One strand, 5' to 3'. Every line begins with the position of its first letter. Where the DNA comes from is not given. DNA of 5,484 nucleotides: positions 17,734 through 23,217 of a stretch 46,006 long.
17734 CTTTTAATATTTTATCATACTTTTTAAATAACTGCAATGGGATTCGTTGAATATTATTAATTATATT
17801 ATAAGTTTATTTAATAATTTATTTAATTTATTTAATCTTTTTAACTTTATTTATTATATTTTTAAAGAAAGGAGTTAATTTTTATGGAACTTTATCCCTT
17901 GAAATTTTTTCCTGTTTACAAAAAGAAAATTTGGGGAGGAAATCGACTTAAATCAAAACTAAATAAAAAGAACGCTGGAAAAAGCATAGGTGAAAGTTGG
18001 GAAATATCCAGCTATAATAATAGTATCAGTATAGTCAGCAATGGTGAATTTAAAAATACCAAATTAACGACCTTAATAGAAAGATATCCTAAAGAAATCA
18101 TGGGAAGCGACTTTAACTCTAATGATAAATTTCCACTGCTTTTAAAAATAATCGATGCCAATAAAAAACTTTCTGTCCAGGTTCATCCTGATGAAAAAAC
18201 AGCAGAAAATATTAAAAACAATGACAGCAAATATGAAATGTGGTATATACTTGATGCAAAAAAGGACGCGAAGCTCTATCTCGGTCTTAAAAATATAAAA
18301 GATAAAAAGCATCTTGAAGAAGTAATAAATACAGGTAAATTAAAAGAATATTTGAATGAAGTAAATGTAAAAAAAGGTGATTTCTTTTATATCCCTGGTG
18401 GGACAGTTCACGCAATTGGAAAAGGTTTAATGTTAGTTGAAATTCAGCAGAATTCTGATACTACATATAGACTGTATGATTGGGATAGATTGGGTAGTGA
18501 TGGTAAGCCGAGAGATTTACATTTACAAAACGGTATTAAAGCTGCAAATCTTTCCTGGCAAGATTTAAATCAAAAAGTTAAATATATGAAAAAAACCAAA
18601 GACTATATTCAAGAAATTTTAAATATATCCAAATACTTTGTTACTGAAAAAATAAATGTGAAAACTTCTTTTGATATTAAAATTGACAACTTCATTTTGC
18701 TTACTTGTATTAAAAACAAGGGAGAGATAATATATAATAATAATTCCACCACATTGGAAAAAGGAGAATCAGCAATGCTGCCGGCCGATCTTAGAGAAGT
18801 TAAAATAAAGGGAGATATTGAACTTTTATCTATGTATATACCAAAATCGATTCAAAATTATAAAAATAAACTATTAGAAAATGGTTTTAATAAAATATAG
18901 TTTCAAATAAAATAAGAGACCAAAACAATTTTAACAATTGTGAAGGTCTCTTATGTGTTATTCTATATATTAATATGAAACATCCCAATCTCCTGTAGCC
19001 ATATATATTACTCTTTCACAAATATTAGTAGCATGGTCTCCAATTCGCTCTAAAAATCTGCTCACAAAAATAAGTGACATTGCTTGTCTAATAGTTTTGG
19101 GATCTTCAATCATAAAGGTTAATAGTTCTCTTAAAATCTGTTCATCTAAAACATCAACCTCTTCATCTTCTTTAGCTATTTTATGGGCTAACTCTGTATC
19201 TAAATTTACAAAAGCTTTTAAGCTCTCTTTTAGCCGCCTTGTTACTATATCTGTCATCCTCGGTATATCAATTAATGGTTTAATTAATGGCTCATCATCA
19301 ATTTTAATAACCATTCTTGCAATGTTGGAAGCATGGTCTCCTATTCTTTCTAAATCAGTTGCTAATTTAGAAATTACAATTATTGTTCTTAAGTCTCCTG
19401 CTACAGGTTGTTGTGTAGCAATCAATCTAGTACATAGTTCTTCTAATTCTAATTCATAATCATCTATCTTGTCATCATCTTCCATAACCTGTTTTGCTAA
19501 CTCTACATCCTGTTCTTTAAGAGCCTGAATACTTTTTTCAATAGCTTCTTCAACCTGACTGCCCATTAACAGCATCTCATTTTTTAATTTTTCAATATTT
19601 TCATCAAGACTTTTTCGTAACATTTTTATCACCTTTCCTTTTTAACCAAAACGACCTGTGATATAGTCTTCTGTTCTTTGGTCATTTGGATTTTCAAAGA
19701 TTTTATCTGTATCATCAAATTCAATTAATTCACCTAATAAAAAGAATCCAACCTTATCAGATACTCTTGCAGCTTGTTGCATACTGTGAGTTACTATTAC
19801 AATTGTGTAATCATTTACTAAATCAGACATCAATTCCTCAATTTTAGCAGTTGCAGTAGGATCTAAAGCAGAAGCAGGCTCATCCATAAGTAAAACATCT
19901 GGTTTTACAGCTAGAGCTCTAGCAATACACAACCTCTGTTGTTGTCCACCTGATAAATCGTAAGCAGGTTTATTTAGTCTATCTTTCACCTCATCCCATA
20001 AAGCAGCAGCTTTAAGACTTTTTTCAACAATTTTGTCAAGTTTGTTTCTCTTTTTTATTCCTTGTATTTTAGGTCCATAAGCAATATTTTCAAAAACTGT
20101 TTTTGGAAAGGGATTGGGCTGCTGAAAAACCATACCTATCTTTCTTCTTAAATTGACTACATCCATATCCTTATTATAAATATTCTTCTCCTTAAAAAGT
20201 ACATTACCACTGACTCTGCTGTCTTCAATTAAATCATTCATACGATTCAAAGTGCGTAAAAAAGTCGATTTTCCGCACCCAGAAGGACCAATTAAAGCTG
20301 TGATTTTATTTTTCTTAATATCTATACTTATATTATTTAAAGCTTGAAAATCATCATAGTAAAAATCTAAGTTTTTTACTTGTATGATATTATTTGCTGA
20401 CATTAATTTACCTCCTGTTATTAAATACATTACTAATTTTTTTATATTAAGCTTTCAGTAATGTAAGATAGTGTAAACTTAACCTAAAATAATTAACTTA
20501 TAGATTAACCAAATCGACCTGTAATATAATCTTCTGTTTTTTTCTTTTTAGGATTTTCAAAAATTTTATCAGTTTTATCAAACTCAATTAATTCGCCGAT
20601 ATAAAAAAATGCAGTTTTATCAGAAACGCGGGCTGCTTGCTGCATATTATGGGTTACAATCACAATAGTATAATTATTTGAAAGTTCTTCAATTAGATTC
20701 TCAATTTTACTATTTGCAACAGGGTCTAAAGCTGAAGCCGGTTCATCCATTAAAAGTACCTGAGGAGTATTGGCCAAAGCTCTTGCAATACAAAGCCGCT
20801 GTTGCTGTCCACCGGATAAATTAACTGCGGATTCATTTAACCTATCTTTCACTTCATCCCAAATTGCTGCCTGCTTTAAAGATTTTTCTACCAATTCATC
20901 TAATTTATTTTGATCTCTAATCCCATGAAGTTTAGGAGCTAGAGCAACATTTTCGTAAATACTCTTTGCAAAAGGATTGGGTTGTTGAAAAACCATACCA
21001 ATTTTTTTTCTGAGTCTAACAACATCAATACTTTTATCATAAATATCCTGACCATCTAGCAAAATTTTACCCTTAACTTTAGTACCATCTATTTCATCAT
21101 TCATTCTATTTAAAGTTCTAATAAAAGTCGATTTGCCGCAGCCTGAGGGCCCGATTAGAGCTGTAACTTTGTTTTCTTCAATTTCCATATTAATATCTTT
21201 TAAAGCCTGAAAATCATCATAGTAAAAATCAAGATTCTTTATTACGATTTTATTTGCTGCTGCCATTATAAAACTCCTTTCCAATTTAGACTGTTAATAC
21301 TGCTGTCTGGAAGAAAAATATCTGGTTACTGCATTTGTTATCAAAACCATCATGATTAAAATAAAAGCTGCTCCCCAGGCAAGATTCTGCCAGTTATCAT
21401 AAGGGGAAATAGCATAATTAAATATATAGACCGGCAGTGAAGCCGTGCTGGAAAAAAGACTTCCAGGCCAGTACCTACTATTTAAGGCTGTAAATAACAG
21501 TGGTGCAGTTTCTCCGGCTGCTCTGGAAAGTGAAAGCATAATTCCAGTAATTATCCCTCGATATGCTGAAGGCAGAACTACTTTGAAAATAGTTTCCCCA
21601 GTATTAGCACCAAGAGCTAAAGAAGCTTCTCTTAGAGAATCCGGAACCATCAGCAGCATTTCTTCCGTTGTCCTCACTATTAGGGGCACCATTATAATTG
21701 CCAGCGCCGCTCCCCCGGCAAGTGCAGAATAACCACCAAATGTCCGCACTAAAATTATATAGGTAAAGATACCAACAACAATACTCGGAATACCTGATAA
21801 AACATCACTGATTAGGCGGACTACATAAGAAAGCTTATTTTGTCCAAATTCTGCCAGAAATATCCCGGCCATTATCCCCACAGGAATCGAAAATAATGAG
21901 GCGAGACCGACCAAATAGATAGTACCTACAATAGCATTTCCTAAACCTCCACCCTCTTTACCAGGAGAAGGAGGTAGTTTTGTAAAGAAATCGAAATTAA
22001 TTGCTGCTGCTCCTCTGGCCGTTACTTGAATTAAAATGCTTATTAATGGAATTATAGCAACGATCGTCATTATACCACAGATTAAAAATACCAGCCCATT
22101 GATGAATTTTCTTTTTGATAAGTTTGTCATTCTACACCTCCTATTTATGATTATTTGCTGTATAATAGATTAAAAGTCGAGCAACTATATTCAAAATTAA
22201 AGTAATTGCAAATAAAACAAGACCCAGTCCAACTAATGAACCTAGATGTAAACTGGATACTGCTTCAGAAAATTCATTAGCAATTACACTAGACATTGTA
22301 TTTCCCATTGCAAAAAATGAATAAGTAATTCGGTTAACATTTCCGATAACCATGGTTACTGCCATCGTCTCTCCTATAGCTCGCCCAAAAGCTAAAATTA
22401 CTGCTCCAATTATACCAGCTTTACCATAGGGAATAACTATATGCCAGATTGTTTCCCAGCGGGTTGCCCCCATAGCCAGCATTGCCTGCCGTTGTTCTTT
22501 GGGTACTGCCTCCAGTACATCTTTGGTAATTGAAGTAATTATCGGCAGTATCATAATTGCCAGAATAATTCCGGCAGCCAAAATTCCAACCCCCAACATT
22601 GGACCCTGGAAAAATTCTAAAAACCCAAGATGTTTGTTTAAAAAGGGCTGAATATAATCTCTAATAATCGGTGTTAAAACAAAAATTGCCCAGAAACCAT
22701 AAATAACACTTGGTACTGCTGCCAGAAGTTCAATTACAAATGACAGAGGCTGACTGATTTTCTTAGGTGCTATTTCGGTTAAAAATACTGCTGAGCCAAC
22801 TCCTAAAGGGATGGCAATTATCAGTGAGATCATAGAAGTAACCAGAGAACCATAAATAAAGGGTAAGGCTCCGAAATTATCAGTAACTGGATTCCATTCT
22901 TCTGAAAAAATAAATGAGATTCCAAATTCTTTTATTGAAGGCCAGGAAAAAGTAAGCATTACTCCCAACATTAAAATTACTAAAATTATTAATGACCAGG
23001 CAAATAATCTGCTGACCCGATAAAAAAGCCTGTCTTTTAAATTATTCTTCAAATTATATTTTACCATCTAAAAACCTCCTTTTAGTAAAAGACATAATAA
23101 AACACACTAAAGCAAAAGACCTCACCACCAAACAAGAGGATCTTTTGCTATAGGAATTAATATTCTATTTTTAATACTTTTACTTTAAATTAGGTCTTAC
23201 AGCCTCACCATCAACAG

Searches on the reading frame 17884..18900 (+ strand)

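Call 62: search_protein_families(library=pfam, proteins=[window:17884-18900:+], max_evalue=0.00001)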
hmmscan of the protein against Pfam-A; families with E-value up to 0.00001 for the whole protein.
window:17884-18900:+ (338 aa): 2 families
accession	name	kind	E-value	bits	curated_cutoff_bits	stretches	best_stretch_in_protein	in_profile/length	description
PF20511.4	PMI_typeI_cat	-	4.2e-16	59.8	22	1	8-117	4-117/143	Phosphomannose isomerase type I, catalytic domain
PF21621.3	MPI_cupin_dom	-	4.4e-14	52.7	27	1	248-318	7-78/79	Mannose-6-phosphate isomerase, cupin domain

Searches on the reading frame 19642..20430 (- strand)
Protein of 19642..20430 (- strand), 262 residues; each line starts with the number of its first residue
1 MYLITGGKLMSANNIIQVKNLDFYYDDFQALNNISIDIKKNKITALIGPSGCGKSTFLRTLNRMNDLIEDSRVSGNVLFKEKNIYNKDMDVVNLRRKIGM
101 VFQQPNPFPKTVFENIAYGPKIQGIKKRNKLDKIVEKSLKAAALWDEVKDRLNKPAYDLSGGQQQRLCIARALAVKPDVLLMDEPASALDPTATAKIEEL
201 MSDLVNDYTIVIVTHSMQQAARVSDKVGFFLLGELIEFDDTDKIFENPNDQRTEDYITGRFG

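Call 62: search_protein_families(library=pfam, proteins=[window:19642-20430:-], max_evalue=0.00001)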
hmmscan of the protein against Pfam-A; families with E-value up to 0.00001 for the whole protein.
window:19642-20430:- (262 aa): 4 families
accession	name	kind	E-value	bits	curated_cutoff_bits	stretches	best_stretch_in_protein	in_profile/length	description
PF00005.33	ABC_tran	-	6.7e-33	114.6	25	1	31-186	1-136/137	ABC transporter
PF13304.12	AAA_21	-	1.4e-16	61.9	27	1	119-217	192-300/304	AAA domain, putative AbiEii toxin, Type IV TA system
PF02463.25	SMC_N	-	1.7e-08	34.6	40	1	26-229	8-211/220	RecF/RecN/SMC N terminal domain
PF13175.12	AAA_15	-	1.2e-07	32.2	32.1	1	28-140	11-131/374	AAA ATPase domain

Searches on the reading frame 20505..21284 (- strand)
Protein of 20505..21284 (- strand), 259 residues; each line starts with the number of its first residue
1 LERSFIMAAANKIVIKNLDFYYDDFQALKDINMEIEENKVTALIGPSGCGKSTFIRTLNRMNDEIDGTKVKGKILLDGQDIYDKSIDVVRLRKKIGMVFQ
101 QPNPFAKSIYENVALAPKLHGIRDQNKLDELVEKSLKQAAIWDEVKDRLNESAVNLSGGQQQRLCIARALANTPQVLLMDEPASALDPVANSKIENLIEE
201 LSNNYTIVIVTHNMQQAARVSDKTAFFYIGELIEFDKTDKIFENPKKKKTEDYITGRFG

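Call 62: search_protein_families(library=pfam, proteins=[window:20505-21284:-], max_evalue=0.00001)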
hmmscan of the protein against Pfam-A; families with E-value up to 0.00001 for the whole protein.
window:20505-21284:- (259 aa): 3 families
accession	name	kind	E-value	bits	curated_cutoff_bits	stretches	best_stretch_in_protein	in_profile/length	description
PF00005.33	ABC_tran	-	5.9e-34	118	25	1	28-183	1-136/137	ABC transporter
PF13304.12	AAA_21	-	1.5e-15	58.5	27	1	117-214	198-300/304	AAA domain, putative AbiEii toxin, Type IV TA system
PF02463.25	SMC_N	-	2e-10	40.9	40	1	23-220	8-205/220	RecF/RecN/SMC N terminal domain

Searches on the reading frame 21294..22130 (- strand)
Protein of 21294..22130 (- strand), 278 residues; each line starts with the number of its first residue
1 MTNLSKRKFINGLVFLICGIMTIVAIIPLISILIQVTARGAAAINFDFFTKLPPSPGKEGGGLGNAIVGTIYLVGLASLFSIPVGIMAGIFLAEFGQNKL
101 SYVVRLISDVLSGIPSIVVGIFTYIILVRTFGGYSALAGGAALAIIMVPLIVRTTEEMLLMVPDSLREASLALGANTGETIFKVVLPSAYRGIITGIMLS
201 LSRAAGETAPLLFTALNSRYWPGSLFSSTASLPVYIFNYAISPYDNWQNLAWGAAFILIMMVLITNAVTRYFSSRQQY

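Call 62: search_protein_families(library=pfam, proteins=[window:21294-22130:-], max_evalue=0.00001)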
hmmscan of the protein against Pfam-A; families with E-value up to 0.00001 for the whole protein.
window:21294-22130:- (278 aa): 1 family
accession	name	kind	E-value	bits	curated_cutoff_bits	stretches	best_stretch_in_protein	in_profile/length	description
PF00528.27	BPD_transp_1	-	5.5e-22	78.8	26.4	1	85-275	1-181/184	Binding-protein-dependent transport system inner membrane component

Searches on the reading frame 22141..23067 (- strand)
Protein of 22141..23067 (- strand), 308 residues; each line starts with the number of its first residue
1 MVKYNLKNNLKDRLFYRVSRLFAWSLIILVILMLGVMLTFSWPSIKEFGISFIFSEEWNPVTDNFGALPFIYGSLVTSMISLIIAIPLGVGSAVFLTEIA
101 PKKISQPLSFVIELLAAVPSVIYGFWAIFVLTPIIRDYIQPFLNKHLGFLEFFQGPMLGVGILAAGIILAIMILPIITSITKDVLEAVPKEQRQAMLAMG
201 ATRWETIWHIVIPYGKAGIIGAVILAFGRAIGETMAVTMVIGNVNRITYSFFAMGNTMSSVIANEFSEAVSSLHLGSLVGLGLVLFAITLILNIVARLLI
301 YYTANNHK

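Call 52: search_protein_families(library=pfam, proteins=[window:22141-23067:-], max_evalue=0.00001)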
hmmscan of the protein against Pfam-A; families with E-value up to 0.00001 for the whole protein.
window:22141-23067:- (308 aa): 1 family
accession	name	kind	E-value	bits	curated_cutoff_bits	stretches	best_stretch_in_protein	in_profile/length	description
PF00528.27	BPD_transp_1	-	9e-19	68.3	26.4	1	86-299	2-178/184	Binding-protein-dependent transport system inner membrane component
